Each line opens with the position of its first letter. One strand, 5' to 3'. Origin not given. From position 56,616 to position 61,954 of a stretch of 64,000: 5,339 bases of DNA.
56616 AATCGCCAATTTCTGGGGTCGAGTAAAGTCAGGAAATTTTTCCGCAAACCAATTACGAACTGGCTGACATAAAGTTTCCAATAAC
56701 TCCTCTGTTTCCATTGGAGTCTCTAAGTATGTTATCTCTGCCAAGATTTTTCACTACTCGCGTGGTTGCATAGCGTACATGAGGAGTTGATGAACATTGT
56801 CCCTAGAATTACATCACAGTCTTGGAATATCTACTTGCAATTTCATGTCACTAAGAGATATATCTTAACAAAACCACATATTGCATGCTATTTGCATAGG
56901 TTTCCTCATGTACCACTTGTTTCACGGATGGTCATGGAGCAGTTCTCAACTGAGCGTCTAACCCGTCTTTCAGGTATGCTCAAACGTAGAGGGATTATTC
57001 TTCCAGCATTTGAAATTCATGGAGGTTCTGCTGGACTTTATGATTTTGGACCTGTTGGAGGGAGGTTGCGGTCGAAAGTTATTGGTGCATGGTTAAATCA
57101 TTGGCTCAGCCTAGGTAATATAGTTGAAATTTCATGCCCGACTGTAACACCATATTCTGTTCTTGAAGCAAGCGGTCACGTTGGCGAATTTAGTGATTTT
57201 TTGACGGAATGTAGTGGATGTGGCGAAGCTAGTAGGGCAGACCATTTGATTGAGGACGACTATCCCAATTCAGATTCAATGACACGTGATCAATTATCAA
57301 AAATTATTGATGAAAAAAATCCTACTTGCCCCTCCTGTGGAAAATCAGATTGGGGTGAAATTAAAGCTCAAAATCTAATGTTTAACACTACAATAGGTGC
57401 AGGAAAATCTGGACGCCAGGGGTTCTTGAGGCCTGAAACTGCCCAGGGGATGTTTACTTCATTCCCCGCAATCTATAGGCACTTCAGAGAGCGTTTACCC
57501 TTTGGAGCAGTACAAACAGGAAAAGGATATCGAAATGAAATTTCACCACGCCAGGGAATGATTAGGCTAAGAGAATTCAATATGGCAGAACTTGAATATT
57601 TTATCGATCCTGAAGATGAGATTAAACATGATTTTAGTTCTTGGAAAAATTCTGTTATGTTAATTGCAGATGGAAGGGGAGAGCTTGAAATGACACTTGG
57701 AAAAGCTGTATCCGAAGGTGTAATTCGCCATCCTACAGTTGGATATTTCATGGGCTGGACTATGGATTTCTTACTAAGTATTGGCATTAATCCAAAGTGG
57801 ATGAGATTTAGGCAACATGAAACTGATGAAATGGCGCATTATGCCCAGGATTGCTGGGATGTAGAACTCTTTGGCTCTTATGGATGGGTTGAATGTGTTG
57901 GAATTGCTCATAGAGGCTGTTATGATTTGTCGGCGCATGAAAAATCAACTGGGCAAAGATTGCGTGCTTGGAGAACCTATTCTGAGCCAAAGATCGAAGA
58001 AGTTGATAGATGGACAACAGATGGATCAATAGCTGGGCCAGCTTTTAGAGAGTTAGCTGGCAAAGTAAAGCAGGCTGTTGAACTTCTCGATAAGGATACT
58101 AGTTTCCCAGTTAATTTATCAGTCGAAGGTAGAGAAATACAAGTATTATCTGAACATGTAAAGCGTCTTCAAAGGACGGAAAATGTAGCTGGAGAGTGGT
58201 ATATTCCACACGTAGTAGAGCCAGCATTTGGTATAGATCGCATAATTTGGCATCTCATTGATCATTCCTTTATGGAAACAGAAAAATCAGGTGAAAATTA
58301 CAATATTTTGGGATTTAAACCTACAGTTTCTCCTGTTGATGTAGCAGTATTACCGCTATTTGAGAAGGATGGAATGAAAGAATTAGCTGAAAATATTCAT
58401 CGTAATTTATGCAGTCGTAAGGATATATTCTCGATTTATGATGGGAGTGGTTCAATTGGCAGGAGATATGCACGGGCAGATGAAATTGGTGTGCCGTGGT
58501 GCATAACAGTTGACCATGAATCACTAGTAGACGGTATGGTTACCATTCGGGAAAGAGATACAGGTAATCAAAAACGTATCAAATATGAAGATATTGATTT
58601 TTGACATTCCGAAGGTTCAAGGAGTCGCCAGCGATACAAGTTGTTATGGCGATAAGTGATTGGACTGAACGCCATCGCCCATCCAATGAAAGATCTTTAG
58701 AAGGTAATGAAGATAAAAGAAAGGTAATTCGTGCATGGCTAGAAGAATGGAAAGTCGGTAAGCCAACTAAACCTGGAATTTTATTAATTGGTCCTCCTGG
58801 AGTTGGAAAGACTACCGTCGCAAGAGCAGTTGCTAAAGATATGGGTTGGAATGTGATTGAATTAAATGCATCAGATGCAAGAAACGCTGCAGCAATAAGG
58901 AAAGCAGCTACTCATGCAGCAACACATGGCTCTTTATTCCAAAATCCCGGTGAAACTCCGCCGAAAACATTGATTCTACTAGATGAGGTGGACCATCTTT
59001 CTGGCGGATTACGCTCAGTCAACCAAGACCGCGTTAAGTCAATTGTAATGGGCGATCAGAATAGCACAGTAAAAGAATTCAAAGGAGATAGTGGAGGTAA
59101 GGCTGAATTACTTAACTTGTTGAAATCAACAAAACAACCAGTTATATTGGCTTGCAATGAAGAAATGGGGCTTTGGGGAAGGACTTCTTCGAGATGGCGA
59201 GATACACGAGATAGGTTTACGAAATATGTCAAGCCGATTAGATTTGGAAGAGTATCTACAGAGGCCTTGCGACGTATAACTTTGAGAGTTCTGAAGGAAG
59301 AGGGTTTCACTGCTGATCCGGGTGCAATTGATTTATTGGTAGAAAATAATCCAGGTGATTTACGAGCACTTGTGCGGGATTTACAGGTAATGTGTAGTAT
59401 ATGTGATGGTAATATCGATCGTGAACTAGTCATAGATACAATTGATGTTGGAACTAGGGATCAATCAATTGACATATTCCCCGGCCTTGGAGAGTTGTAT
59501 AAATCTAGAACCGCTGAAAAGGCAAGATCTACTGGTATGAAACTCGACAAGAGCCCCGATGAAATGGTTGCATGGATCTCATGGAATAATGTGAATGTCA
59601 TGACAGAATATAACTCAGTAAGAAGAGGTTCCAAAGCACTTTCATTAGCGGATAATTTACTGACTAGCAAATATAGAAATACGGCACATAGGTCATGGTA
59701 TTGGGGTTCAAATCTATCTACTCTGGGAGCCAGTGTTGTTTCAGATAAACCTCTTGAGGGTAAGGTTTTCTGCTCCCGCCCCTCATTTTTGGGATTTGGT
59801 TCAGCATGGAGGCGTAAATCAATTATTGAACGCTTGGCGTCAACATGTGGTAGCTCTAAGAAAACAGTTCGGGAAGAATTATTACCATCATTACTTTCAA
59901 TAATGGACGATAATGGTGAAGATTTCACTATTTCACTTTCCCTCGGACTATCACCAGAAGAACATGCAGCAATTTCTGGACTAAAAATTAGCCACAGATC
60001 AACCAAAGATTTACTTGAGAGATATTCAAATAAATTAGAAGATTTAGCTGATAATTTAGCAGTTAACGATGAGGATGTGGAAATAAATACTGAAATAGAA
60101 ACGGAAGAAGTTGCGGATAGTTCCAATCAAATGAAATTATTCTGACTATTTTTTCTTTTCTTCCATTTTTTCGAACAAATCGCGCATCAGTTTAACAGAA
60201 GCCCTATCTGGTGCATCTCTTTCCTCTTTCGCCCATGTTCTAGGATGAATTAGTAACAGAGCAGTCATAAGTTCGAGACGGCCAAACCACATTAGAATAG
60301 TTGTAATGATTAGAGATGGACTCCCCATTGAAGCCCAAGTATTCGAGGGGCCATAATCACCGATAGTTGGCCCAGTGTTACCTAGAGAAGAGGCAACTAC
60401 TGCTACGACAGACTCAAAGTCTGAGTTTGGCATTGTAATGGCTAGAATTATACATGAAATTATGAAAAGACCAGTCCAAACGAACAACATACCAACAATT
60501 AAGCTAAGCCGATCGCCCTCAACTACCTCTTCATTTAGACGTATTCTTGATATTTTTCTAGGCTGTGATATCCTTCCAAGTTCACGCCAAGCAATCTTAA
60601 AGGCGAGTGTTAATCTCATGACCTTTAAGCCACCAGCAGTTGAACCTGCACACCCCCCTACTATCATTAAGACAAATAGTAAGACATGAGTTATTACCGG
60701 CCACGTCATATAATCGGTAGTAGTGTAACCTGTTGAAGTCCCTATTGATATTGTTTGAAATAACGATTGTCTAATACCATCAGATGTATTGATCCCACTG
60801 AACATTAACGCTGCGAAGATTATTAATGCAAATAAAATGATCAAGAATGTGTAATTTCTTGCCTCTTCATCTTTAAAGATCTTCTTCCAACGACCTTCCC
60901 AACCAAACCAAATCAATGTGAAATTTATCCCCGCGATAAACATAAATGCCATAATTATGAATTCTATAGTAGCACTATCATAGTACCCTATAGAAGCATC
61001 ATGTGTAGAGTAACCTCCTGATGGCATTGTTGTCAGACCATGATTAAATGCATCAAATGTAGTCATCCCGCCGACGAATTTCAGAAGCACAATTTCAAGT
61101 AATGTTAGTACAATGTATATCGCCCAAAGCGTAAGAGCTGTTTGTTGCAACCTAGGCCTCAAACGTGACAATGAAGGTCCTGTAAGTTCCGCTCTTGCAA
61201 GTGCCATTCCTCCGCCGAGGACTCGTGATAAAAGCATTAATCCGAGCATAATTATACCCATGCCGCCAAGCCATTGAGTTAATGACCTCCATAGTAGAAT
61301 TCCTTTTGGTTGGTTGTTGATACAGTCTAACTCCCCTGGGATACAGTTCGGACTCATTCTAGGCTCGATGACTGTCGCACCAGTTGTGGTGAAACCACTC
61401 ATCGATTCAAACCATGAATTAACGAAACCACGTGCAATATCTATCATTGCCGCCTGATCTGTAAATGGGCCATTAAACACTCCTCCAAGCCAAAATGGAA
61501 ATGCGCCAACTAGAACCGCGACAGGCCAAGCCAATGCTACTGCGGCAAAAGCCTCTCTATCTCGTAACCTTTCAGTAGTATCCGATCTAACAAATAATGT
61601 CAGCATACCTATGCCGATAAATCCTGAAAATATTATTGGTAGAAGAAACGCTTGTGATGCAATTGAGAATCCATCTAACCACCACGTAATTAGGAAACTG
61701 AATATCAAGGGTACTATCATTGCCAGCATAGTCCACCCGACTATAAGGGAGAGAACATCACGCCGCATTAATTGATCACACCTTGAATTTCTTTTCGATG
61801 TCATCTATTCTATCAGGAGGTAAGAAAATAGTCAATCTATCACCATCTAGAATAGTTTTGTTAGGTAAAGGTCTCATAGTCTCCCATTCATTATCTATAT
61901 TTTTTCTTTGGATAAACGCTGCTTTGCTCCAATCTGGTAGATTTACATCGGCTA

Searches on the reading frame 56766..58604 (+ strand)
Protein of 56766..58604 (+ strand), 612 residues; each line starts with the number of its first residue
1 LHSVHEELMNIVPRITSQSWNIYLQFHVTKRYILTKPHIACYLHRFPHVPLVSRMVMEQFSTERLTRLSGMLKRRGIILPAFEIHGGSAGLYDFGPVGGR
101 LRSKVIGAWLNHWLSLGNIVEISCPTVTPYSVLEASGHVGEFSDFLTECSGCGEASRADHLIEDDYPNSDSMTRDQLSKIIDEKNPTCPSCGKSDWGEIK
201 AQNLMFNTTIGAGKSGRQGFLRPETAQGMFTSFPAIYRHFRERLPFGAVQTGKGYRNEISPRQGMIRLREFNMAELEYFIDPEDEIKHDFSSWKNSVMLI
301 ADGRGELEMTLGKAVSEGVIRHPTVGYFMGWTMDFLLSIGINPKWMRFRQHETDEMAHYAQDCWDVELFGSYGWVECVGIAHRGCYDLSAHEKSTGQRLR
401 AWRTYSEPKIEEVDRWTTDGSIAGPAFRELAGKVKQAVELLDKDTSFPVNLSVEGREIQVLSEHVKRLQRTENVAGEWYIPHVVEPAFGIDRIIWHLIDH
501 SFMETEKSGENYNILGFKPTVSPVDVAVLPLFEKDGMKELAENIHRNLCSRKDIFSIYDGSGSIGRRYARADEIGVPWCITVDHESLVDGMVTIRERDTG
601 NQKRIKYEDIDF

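Call 71: search_protein_families(library=pfam, proteins=[window:56766-58604:+], max_evalue=0.00001)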
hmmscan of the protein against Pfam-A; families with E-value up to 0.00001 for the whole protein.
window:56766-58604:+ (612 aa): 2 families
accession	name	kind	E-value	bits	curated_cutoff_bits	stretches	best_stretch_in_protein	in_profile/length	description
PF03129.25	HGTP_anticodon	-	9.3e-17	61.4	21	1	525-609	1-86/94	Anticodon binding domain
PF00587.30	tRNA-synt_2b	-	5.4e-08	33.6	29.3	1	219-294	11-85/179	tRNA synthetase class II core domain (G, H, P, S and T)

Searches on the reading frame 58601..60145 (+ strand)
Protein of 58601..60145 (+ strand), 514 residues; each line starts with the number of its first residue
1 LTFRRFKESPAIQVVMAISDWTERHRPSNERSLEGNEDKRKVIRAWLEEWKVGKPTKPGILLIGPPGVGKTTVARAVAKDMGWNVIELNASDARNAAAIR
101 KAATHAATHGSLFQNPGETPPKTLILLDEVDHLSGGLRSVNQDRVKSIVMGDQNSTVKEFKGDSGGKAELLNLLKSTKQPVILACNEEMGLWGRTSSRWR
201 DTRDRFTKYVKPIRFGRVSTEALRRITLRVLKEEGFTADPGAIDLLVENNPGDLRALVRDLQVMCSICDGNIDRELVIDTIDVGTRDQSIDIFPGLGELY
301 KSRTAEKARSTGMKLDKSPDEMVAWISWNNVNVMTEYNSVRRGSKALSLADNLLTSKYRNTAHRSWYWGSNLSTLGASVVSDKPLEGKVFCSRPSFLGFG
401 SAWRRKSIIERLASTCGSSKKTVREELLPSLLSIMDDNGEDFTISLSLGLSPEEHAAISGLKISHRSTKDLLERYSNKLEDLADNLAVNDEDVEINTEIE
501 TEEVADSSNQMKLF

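Call 71: search_protein_families(library=pfam, proteins=[window:58601-60145:+], max_evalue=0.00001)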
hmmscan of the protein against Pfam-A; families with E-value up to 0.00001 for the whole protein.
window:58601-60145:+ (514 aa): 4 families
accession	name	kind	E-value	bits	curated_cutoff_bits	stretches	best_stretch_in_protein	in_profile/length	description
PF00004.35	AAA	-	5.4e-16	59.7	21.2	1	60-186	1-109/131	ATPase family associated with various cellular activities (AAA)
PF03215.21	Rad17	-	3.5e-06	27.5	23.8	1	20-95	8-84/186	Rad17 P-loop domain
PF05496.18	RuvB_N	-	6.9e-06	26.3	27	0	26-87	2-63/159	Holliday junction DNA helicase RuvB P-loop domain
PF13173.12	AAA_14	-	9.6e-06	26.1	27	0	59-141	4-82/129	AAA domain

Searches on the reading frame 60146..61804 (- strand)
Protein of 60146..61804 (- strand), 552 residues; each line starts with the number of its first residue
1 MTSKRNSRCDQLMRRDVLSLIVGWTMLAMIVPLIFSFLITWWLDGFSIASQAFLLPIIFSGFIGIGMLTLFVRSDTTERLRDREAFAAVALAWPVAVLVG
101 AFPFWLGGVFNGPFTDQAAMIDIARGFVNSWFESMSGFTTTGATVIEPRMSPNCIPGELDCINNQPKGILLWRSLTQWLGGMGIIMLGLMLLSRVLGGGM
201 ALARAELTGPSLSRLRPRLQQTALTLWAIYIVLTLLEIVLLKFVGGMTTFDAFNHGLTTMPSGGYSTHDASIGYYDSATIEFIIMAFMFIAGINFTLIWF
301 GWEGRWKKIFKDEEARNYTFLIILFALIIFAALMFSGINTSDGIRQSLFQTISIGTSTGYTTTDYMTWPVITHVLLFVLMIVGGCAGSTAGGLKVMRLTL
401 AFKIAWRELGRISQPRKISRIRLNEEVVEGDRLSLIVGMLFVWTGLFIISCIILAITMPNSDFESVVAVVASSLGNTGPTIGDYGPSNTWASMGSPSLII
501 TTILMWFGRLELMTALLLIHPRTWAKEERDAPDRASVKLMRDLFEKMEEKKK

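Call 71: search_protein_families(library=pfam, proteins=[window:60146-61804:-], max_evalue=0.00001)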
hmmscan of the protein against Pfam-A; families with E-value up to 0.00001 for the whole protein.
window:60146-61804:- (552 aa): 1 family
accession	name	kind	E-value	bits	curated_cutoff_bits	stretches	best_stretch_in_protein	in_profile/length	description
PF02386.22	TrkH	-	3.7e-51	174.6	27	1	127-518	63-489/502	Cation transport protein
